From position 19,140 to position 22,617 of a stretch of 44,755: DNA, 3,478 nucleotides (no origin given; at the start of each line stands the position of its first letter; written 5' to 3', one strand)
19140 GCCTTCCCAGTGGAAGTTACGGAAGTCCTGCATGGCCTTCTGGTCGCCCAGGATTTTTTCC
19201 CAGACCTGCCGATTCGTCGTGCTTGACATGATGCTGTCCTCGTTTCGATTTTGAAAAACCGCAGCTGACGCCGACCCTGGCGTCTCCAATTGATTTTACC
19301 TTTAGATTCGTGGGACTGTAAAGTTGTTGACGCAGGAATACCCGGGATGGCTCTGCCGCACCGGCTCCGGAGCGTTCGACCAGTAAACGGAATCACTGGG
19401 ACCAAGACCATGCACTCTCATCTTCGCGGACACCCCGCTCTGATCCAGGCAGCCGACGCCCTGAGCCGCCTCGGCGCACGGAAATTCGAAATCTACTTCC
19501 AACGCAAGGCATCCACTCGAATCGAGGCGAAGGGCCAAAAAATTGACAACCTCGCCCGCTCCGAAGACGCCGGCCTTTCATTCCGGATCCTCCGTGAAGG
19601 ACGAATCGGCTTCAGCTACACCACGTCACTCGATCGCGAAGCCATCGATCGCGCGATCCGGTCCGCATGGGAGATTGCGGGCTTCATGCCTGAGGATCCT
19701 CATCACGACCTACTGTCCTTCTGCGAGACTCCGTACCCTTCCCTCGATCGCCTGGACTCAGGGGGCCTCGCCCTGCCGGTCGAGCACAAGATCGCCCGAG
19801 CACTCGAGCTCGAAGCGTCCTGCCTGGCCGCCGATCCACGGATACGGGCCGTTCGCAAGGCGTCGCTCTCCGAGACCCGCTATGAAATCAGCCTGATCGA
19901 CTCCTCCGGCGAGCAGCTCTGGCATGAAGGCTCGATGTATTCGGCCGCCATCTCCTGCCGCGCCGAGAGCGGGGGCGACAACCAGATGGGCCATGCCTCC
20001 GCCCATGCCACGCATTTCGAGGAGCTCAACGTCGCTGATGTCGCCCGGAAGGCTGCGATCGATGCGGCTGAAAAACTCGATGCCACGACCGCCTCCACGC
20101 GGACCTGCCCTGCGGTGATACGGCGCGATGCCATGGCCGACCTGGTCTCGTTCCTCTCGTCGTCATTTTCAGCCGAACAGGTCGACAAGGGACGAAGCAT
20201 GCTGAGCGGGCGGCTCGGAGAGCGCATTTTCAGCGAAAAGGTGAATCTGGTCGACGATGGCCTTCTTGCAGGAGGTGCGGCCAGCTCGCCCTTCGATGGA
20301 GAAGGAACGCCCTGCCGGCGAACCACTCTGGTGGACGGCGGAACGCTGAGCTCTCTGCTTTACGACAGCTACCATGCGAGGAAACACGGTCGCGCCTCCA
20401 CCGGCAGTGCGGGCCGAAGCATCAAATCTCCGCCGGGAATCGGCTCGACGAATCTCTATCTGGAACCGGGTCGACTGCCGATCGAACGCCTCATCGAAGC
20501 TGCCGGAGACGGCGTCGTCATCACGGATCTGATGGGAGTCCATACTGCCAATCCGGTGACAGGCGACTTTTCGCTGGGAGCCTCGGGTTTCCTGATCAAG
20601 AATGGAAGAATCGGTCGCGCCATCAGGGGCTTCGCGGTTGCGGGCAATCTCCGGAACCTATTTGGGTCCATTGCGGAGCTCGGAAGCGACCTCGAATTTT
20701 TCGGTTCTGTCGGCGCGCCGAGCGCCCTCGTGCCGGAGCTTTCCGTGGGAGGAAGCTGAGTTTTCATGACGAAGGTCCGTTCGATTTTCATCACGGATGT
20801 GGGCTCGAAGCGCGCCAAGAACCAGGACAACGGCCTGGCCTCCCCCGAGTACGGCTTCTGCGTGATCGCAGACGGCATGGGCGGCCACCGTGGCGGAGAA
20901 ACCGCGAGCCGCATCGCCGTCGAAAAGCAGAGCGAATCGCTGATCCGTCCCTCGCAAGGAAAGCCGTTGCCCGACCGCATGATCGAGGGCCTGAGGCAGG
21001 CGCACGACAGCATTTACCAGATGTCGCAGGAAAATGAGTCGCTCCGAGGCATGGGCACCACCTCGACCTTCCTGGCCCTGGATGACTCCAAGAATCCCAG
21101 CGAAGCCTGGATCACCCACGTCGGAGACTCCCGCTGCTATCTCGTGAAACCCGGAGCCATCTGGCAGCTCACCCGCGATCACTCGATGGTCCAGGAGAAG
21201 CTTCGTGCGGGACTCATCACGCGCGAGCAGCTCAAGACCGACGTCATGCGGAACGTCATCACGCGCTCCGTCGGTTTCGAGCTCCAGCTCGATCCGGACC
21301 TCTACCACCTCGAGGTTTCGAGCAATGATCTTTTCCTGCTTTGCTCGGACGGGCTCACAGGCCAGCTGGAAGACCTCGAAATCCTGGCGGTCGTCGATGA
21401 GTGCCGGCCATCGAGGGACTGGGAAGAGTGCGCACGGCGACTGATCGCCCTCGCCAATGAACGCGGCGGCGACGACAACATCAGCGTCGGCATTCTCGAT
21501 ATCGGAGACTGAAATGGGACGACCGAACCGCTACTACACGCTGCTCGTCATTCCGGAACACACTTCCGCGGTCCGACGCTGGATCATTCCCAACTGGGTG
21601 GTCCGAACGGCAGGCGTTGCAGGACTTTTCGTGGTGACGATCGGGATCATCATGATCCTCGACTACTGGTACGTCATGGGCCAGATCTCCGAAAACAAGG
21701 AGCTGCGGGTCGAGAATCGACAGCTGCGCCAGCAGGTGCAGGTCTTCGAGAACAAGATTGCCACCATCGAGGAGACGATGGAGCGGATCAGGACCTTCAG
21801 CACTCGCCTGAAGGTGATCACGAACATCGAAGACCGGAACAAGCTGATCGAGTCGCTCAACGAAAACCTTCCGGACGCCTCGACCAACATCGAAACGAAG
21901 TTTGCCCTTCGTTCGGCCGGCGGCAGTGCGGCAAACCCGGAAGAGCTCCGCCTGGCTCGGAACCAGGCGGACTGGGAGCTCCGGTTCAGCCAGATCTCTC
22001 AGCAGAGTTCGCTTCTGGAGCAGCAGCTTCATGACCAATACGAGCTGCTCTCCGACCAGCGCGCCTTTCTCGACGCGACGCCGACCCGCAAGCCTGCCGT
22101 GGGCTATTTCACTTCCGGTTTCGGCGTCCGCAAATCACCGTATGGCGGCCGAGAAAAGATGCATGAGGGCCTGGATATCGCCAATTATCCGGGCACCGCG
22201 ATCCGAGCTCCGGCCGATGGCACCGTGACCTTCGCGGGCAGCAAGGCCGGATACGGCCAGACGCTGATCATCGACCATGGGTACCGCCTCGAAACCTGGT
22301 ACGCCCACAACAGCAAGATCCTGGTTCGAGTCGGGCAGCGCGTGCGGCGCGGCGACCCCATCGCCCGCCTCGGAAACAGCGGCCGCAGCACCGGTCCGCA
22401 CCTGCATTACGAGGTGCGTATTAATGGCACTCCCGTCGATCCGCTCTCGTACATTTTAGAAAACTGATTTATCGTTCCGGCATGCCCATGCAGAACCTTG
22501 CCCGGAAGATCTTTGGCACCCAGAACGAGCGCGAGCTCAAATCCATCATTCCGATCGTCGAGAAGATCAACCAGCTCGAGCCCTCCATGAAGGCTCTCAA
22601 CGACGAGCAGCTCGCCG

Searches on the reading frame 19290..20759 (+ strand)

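Call 45: search_protein_families(library=pfam, proteins=[window:19290-20759:+], max_evalue=0.0001)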
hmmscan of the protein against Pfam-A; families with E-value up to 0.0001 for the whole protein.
window:19290-20759:+ (489 aa): 3 families
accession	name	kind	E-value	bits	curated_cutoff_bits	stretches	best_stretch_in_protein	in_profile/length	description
PF19289.4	PmbA_TldD_3rd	-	3e-74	249.3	22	1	271-488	2-220/220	PmbA/TldA metallopeptidase C-terminal domain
PF01523.21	PmbA_TldD_1st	-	2.9e-15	56.6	20.9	1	67-130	2-65/65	PmbA/TldA metallopeptidase domain 1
PF19290.4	PmbA_TldD_2nd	-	1.3e-13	51.7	20.9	1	161-262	5-108/109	PmbA/TldA metallopeptidase central domain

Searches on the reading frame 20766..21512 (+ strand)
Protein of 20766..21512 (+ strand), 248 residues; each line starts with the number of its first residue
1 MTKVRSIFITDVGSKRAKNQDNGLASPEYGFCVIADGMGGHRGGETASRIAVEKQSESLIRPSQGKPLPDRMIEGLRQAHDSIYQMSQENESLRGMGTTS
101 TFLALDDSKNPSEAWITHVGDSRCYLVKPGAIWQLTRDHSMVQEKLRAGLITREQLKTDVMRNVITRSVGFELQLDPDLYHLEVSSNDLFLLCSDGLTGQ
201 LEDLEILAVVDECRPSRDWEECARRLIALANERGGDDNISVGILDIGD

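Call 45: search_protein_families(library=pfam, proteins=[window:20766-21512:+], max_evalue=0.0001)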
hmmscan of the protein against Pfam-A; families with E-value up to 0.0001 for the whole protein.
window:20766-21512:+ (248 aa): 2 families
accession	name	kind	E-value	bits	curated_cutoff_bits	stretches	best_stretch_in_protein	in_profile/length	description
PF00481.26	PP2C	-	1.5e-13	51.5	20.3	1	25-239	30-255/255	Protein phosphatase 2C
PF13672.11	PP2C_2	-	3.1e-11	43.7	24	1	15-205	8-182/209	Protein phosphatase 2C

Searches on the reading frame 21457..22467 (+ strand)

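Call 45: search_protein_families(library=pfam, proteins=[window:21457-22467:+], max_evalue=0.0001)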
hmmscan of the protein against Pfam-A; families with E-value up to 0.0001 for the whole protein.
window:21457-22467:+ (336 aa): 1 family
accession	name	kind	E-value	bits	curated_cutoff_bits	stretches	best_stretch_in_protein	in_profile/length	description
PF01551.29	Peptidase_M23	-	3.4e-36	123.8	28.7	1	234-329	1-96/96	Peptidase family M23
